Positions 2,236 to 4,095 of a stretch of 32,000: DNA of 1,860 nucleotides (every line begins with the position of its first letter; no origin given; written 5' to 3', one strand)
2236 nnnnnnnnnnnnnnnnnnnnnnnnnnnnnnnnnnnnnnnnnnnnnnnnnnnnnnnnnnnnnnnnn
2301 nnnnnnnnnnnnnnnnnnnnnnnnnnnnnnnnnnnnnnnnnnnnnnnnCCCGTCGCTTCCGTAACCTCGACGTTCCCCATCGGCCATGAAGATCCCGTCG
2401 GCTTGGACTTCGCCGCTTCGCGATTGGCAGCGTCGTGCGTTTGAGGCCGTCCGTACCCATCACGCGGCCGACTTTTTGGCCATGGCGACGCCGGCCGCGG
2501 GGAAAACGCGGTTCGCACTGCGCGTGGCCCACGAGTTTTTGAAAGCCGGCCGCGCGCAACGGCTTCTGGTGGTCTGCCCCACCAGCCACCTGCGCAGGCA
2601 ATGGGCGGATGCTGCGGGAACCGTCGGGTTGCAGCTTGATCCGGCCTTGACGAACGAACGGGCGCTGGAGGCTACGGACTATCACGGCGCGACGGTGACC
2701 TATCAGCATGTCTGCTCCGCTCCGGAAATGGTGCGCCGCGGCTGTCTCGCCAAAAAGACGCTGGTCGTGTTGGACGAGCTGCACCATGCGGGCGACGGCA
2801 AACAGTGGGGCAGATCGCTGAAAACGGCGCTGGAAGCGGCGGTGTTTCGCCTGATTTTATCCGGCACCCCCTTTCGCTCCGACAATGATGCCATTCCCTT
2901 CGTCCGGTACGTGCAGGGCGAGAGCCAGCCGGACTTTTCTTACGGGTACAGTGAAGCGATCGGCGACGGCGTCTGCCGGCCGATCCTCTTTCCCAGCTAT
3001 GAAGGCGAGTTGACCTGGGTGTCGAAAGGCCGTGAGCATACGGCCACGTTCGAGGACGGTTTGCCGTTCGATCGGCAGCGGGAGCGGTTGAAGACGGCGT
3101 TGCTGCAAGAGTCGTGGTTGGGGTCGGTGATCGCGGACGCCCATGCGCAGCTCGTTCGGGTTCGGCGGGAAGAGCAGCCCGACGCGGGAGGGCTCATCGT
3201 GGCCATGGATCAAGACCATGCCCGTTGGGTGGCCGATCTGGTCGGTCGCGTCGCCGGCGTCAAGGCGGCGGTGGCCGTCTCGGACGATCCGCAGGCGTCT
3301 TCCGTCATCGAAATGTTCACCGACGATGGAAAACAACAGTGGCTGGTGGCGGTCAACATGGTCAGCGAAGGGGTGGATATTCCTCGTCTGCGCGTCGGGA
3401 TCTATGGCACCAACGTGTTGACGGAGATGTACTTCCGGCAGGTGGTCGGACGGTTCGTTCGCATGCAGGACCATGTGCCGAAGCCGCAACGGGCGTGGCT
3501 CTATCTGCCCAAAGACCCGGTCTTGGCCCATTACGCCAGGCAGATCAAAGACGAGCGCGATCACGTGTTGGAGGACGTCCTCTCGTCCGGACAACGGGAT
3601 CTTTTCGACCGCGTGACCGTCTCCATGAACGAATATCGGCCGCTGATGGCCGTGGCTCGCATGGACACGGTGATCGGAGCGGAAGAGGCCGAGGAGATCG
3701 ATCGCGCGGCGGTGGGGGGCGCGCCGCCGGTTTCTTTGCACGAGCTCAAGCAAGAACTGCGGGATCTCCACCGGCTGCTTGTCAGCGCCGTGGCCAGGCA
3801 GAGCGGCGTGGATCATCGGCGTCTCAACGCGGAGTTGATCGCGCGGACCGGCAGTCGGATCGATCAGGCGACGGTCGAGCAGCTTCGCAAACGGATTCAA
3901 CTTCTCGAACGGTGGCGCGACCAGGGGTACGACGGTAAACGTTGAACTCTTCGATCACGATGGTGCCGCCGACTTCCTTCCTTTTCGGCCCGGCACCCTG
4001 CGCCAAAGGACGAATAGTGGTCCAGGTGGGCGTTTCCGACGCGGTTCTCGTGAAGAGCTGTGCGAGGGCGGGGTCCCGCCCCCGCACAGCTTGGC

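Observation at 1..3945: Type IIB topoisomerase (Top6B-Top6A) operon in a bacterial context, tightly linked to an SF2 helicase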

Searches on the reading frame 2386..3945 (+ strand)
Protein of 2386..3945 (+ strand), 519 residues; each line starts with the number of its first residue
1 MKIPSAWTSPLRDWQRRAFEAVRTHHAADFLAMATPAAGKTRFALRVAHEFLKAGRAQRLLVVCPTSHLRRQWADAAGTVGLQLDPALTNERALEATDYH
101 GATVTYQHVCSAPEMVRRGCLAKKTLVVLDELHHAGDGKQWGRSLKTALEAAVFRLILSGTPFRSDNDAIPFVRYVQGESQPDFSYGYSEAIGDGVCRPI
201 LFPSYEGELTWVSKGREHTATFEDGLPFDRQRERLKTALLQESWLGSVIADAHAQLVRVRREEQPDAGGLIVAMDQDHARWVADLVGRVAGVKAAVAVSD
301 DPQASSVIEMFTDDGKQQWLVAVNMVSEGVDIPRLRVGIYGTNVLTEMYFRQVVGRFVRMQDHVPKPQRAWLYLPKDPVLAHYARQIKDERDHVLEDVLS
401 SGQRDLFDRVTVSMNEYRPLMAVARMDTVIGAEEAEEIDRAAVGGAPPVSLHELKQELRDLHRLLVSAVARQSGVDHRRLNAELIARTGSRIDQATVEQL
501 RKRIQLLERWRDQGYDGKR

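Call 3: search_protein_families(library=pfam, proteins=[window:2386-3945:+], max_evalue=0.01)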
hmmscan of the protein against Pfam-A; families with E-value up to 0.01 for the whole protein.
window:2386-3945:+ (519 aa): 6 families
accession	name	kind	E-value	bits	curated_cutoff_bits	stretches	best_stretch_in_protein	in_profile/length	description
PF04851.21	ResIII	-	2e-12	47.8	22.5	1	10-164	3-164/164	Type III restriction enzyme, res subunit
PF00270.35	DEAD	-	5.5e-09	36.4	26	1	14-163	3-161/167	DEAD/DEAH box helicase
PF00271.37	Helicase_C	-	0.00011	22.8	23.5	1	303-360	53-109/110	Helicase conserved C-terminal domain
PF13401.12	AAA_22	-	0.0003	21.6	27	1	33-162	11-124/130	AAA domain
PF13604.12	AAA_30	-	0.0013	19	27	1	11-150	2-114/191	AAA domain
PF13191.12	AAA_16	-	0.0022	18.9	32.6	1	15-138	8-147/167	AAA ATPase domain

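Call 4: search_protein_families(library=ncbifam, proteins=[window:2386-3945:+], max_evalue=0.01)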
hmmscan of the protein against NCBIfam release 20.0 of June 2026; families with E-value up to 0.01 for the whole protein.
window:2386-3945:+ (519 aa): 4 families
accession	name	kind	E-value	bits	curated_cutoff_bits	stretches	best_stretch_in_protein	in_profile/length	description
TIGR04095.1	dnd_restrict_1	equivalog_domain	1.9e-17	63.5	600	1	10-195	8-200/451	DNA phosphorothioation system restriction enzyme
NF008521.0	PRK11448.1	equivalog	7.9e-09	34.1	729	1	10-118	413-525/1123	type I restriction-modification system endonuclease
NF046051.1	restrict_EcoAI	equivalog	2.2e-05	23.1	550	0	298-363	450-517/768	EcoAI/FtnUII family type I restriction enzme subunit R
NF038317.1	DISARM_DrmD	equivalog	0.0048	15.2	610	0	39-75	136-171/1021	DISARM system SNF2-like helicase DrmD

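Call 7: find_homologous_proteins(query=window:2386-3945:+, max_evalue=0.00001)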
Query window:2386-3945:+ (519 aa): 7992 proteins with E <= 0.00001 among 8000 candidates; the best 120 are listed.
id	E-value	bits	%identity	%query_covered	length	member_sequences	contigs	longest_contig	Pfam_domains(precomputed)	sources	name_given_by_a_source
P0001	0.0e+0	1163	99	100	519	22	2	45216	PF00270.36,PF04851.22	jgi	jgi:superfamily II DNA or RNA helicase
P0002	0.0e+0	1021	87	100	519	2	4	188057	PF00270.36,PF04851.22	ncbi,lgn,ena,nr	ncbi:MAG: DEAD/DEAH box helicase family protein [Nitrospira sp.]|nr:DEAD/DEAH box helicase family pr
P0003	4.8e-281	951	80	100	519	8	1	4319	PF00270.36,PF04851.22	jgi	jgi:superfamily II DNA or RNA helicase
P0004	1.6e-280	949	80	100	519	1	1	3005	PF00270.36,PF04851.22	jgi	jgi:superfamily II DNA or RNA helicase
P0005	2.9e-280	948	79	100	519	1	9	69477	PF00270.36,PF04851.22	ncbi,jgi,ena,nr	ncbi:MAG: hypothetical protein BVN28_11990 [Nitrospira sp. ST-bin4]|jgi:superfamily II DNA or RNA he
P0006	5.0e-280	948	79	100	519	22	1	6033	PF00270.36,PF04851.22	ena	-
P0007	6.4e-280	947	79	100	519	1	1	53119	PF00270.36,PF04851.22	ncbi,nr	ncbi:MAG: DEAD/DEAH box helicase family protein [Nitrospira sp.]|nr:DEAD/DEAH box helicase family pr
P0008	9.4e-280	947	79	100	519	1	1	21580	PF00270.36,PF04851.22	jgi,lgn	-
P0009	2.5e-279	945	79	100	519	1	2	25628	PF00270.36,PF04851.22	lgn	-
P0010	3.8e-279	945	79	100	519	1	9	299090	PF00270.36,PF04851.22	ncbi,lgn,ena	-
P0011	4.1e-279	945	79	100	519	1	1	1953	PF00270.36,PF04851.22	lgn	-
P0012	5.7e-279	944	79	100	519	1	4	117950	PF00270.36,PF04851.22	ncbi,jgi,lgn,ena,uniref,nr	ncbi:MAG: DEAD/DEAH box helicase family protein [Nitrospiraceae bacterium]|jgi:superfamily II DNA or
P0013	6.6e-279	944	80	100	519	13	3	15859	PF00270.36,PF04851.22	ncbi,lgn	-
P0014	6.9e-279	944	79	100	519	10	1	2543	PF00270.36,PF04851.22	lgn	-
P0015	1.5e-278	943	79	100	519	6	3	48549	PF00270.36,PF04851.22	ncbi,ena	-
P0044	2.0e-267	906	77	99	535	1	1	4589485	PF00270.36,PF04851.22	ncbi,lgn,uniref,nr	ncbi:DEAD/DEAH box helicase [Nitrospira moscoviensis]|uniref:Helicase ATP-binding domain-containing 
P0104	8.2e-246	835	73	98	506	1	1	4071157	PF00270.36,PF04851.22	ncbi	ncbi:MAG: conserved protein of unknown function [Nitrospira sp.]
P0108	6.0e-242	822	74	94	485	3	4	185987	PF00270.36,PF04851.22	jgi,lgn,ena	-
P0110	1.2e-241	821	71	99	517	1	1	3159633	PF00270.36,PF04851.22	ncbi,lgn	ncbi:MAG: DEAD/DEAH box helicase family protein [Nitrospiraceae bacterium]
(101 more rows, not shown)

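Call 9: search_solved_structures(query=window:2386-3945:+, max_evalue=0.01, show_alignments=1)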
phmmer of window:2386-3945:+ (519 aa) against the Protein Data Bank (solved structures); distinct sequences matched with E-value up to 0.01: 2.
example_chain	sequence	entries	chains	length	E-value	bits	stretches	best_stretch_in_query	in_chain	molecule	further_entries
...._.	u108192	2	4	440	1.2e-08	37.5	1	11-167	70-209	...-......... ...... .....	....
5tnu_A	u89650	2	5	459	1.3e-08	37.2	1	11-167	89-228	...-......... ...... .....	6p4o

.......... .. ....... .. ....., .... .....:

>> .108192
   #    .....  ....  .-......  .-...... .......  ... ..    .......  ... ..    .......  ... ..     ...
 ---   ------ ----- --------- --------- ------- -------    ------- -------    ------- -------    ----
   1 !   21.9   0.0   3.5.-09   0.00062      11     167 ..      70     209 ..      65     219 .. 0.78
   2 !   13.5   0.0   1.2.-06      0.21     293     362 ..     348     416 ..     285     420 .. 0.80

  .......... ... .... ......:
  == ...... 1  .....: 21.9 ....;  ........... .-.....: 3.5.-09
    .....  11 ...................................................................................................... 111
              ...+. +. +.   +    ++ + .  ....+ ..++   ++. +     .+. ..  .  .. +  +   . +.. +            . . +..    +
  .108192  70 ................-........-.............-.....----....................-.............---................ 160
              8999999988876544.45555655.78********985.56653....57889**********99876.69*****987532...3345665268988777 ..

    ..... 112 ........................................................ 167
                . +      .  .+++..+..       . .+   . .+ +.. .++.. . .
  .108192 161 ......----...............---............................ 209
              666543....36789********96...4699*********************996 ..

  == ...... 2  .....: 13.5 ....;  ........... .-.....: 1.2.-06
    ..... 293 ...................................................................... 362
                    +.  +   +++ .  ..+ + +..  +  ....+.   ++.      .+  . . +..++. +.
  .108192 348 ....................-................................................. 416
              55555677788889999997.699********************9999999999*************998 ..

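Call 10: search_protein_families(library=padloc, proteins=[window:2386-3945:+], max_evalue=0.01)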
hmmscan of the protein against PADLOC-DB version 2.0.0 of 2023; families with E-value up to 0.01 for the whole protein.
window:2386-3945:+ (519 aa): 15 families
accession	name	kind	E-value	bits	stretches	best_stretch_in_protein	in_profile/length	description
PDLC02707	PbeA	-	9.8e-22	75.3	1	11-361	253-618/672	PbeA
PDLC02704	PbeA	-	1.7e-16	57.9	1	2-169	248-425/682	PbeA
PDLC02706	PbeA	-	2e-10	37.9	2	11-77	270-335/722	PbeA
PDLC02703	PbeA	-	5.2e-09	33.3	1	16-365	252-604/626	PbeA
PDLC03047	REase_I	-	8.3e-06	21.8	0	32-199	368-527/1107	Type I restriction enzyme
PDLC03659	mREase_IV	-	1.5e-05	21.1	1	261-365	451-558/945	Type IV methyl-directed restriction enzyme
PDLC01767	Cas3e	-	0.00094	15.8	1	12-67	187-241/680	-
PDLC01439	typeIV_DinG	-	0.0012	15.6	1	261-333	402-470/575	CAS-IV-A; associated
PDLC02705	PbeA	-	0.0016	14.7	0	270-362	529-622/691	PbeA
PDLC00659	HmaA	-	0.0017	14.2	1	20-76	115-170/1176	SNF2 helicase / DEAD-box helicase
PDLC02623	DrmD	-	0.0017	14.2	0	302-388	565-650/1040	DrmD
PDLC03597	REase_MTase_IIG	-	0.0026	13.3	0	11-72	168-232/1646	Type IIG restriction enzyme-methyltransferase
PDLC02621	DrmD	-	0.0042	13.3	0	39-75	150-185/1040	DrmD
PDLC03042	REase_I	-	0.0042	12.5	0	300-366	770-836/1170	Type I restriction enzyme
PDLC01763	Cas3b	-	0.0056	13.4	0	13-66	248-302/762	-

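Call 11: search_protein_families(library=phrogs, proteins=[window:2386-3945:+], max_evalue=0.01)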
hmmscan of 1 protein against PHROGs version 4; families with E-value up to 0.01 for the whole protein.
window:2386-3945:+ (519 aa): 4 families
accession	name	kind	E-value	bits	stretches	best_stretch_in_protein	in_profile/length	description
phrog_16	-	DNA, RNA and nucleotide metabolism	4e-28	99.1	1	10-388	272-610/986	DNA helicase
phrog_62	-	DNA, RNA and nucleotide metabolism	2.1e-13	49.7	1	9-166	695-853/1881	DNA helicase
phrog_16694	-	unknown function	2.7e-11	43.2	2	7-122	271-390/1010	-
phrog_9690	-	DNA, RNA and nucleotide metabolism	2.8e-05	24.3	0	267-366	160-259/306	DNA helicase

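Call 13: find_encoding_contigs(protein=P0001, flank=10000, max_places=3)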
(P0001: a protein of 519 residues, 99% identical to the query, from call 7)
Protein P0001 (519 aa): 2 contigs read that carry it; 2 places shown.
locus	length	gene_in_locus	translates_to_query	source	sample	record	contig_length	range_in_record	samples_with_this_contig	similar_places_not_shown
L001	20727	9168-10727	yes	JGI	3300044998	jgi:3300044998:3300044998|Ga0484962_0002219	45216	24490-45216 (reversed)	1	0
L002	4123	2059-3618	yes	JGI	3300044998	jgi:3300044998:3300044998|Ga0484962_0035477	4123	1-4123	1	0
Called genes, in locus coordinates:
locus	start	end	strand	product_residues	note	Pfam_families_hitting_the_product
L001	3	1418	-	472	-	?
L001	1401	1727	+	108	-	PF07238:PilZ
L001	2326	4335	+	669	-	PF07995:GSDH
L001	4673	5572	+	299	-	PF01344:Kelch_1, PF13964:Beta-prop_Calicin, PF25210:Kelch_FKB95, PF01344:Kelch_1, PF24681:Kelch_KLHDC2_KLHL20_DRC7, PF13964:Beta-prop_Calicin, PF01344:Kelch_1, PF25210:Kelch_FKB95, +13 more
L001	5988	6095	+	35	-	-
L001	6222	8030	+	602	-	PF02518:HATPase_c, PF13589:HATPase_c_3 (weak), PF09239:Topo-VIb_trans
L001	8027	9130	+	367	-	PF04406:TP6A_N, PF20768:Topo_VI_alpha, PF21180:TOP6A-Spo11_Toprim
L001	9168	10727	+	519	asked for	PF00270:DEAD, PF04851:ResIII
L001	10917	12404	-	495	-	PF13449:Phytase-like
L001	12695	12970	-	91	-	PF12823:DUF3817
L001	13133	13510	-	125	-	-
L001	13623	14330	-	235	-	PF04326:SLFN_AlbA_2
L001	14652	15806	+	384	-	PF03435:Sacchrp_dh_NADP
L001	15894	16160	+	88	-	PF13192:Thioredoxin_3, PF00462:Glutaredoxin (weak)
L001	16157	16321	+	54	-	-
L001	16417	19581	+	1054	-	PF21445:ADDB_N (faint), PF13361:UvrD_C (faint), PF12705:PDDEXK_1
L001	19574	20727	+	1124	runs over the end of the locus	PF00580:UvrD-helicase, PF13245:AAA_19, PF13361:UvrD_C, PF13538:UvrD_C_2 (faint), PF12705:PDDEXK_1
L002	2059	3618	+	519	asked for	PF00270:DEAD, PF04851:ResIII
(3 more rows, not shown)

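Call 14: find_encoding_contigs(protein=P0044, flank=8000, max_places=1)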
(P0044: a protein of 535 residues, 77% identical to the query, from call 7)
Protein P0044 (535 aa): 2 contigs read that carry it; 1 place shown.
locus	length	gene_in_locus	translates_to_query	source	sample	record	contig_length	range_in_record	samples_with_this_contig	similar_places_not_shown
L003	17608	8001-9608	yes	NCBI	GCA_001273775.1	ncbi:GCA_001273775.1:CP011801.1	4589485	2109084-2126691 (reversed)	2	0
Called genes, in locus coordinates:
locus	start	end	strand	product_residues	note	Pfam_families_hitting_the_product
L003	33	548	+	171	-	PF11181:YflT (faint)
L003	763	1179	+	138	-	-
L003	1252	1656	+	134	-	-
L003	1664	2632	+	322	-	PF00248:Aldo_ket_red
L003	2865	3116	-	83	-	-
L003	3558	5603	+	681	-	PF02518:HATPase_c, PF13589:HATPase_c_3 (weak), PF09239:Topo-VIb_trans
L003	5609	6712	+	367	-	PF04406:TP6A_N, PF20768:Topo_VI_alpha, PF21180:TOP6A-Spo11_Toprim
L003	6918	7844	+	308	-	PF00248:Aldo_ket_red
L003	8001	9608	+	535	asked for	PF00270:DEAD, PF04851:ResIII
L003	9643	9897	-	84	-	-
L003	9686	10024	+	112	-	-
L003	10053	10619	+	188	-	PF00578:AhpC-TSA, PF08534:Redoxin, PF10417:1-cysPrx_C (weak)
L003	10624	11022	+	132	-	-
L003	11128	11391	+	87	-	PF13192:Thioredoxin_3, PF00462:Glutaredoxin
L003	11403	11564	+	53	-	-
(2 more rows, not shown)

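Call 15: find_encoding_contigs(protein=P0110, flank=8000, max_places=1)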
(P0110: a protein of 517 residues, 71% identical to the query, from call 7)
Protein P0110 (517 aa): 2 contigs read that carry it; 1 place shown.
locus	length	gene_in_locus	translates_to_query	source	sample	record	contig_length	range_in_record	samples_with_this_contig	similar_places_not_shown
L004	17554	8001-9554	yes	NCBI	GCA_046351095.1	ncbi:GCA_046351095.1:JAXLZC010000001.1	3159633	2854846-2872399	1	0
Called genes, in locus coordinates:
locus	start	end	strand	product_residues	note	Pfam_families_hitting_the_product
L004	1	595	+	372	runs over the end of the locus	PF01758:SBF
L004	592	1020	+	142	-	PF01451:LMWPc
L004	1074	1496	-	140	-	PF04993:TfoX_N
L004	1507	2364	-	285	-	PF01209:Ubie_methyltran, PF01135:PCMT, PF13489:Methyltransf_23, PF13679:Methyltransf_32 (faint), PF13649:Methyltransf_25, PF13847:Methyltransf_31, PF08241:Methyltransf_11, PF08242:Methyltransf_12, +1 more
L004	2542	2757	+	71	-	PF09957:VapB_antitoxin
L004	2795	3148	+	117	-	PF01850:PIN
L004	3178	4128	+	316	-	-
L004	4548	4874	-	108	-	PF20598:DUF6795 (weak)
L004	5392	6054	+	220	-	PF09997:DUF2238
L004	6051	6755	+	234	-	PF09997:DUF2238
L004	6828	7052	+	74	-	-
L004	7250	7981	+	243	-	PF00719:Pyrophosphatase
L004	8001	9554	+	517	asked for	PF00270:DEAD (weak), PF04851:ResIII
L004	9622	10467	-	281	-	PF00571:CBS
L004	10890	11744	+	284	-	PF00656:Peptidase_C14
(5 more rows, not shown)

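Call 30: search_protein_representatives(protein=window:2386-3945:+)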
Query: 519 residues. Proteins with E-value up to 0.001 (for the whole library): 4426; up to 1e-10: 2982; up to 1e-30: 1393. The best 150 are listed.
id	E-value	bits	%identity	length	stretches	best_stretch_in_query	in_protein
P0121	3.2e-169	580.4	57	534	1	6-519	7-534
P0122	2.4e-124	432.3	48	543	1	1-415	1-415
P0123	7.0e-124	430.8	46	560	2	6-433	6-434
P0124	2.0e-123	429.3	46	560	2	10-405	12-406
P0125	3.3e-123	428.6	48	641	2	8-397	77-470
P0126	1.6e-122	426.3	46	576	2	10-444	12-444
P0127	1.8e-122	426.1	47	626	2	6-399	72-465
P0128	2.9e-122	425.4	51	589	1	6-399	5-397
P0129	1.1e-121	423.6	47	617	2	9-397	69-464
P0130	1.5e-121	423.1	48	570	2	10-395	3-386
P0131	1.6e-121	423.0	48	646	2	11-399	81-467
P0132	2.8e-121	422.2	49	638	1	6-430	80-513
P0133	1.0e-120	420.3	47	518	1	12-516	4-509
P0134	2.0e-120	419.4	49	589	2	11-406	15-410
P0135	6.3e-120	417.7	46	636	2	4-399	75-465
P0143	5.5e-117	408.0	49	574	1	8-407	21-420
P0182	1.0e-106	374.2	42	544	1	4-517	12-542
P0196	4.1e-105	368.9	42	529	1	11-519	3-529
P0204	3.9e-104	365.7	48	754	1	5-402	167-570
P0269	4.3e-96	339.1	36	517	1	6-508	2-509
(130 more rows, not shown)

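Call 31: list_cluster_members(proteins=[P0121, P0122, P0125, P0128, P0133, P0182, P0196, P0269, P0204, P0143])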
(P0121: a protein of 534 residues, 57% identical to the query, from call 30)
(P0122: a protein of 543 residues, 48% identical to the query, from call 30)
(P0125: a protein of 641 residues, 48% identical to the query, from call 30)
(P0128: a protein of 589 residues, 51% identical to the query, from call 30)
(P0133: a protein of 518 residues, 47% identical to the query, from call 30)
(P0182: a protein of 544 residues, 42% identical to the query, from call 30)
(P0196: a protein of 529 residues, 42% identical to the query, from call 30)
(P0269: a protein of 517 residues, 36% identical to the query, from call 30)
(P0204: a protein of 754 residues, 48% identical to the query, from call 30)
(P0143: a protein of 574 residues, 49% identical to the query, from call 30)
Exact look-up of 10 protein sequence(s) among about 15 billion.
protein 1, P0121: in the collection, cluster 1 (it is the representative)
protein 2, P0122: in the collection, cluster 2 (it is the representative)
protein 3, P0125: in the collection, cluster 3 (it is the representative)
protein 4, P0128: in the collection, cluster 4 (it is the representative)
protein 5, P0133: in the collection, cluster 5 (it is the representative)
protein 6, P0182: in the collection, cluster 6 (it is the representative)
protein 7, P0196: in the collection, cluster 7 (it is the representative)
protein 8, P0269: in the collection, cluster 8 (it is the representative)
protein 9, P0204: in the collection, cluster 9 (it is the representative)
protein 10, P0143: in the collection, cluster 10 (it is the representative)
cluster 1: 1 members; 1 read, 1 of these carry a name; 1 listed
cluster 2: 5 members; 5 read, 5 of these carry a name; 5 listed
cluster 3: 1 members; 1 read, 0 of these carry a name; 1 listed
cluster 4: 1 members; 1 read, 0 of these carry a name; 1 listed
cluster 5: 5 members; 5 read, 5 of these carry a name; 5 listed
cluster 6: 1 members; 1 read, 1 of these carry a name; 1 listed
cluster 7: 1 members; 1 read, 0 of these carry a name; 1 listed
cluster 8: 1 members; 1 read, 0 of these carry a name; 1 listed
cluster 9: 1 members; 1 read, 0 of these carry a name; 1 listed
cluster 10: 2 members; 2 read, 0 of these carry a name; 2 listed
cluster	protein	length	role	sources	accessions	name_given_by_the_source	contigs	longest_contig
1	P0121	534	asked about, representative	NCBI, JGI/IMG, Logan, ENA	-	superfamily II DNA or RNA helicase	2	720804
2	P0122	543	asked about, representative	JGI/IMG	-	superfamily II DNA or RNA helicase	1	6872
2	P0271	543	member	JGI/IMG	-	superfamily II DNA or RNA helicase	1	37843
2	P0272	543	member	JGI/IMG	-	superfamily II DNA or RNA helicase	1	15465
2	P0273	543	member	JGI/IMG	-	superfamily II DNA or RNA helicase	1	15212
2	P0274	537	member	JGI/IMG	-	superfamily II DNA or RNA helicase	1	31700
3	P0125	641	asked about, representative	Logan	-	-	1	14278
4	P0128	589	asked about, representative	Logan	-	-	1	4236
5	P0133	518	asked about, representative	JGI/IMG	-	superfamily II DNA or RNA helicase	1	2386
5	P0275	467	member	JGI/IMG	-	hypothetical protein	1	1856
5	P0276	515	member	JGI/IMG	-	superfamily II DNA or RNA helicase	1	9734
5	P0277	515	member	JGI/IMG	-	superfamily II DNA or RNA helicase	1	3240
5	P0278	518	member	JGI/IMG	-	superfamily II DNA or RNA helicase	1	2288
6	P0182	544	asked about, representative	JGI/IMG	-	superfamily II DNA or RNA helicase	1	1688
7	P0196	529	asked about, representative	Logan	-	-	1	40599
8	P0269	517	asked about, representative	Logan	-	-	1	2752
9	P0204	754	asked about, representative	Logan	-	-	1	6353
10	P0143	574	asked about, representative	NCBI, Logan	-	-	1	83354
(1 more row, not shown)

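Call 32: find_encoding_contigs(protein=P0121, flank=10000, max_places=1)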
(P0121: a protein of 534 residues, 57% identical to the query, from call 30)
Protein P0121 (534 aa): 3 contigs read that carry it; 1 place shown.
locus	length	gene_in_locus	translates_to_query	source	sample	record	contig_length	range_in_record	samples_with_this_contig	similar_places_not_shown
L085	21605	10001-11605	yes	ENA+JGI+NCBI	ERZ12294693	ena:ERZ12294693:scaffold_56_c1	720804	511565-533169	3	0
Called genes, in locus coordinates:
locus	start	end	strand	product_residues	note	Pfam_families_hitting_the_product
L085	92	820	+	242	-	PF04366:Ysc84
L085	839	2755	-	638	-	PF00072:Response_reg, PF08448:PAS_4 (faint), PF08447:PAS_3, PF00512:HisKA, PF02518:HATPase_c, PF00072:Response_reg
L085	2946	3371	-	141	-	PF00072:Response_reg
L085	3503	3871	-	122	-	PF00072:Response_reg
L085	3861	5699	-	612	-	PF00989:PAS, PF08447:PAS_3, PF08448:PAS_4, PF13426:PAS_9, PF00989:PAS, PF13188:PAS_8, PF08448:PAS_4, PF13426:PAS_9, +8 more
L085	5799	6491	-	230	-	PF00072:Response_reg, PF00486:Trans_reg_C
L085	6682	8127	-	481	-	PF00890:FAD_binding_2, PF01262:AlaDh_PNT_C (faint), PF02737:3HCDH_N (faint), PF03486:HI0933_like (faint), PF07992:Pyr_redox_2, PF12831:FAD_oxidored, PF00070:Pyr_redox, PF02852:Pyr_redox_dim, +2 more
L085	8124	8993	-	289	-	PF08668:HDOD, PF01966:HD (weak)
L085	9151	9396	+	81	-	-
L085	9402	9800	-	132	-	-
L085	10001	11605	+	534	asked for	PF00270:DEAD, PF04851:ResIII, PF13245:AAA_19 (faint)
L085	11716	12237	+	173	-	PF03843:Slp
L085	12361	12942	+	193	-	-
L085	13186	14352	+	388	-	-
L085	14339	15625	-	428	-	PF00497:SBP_bac_3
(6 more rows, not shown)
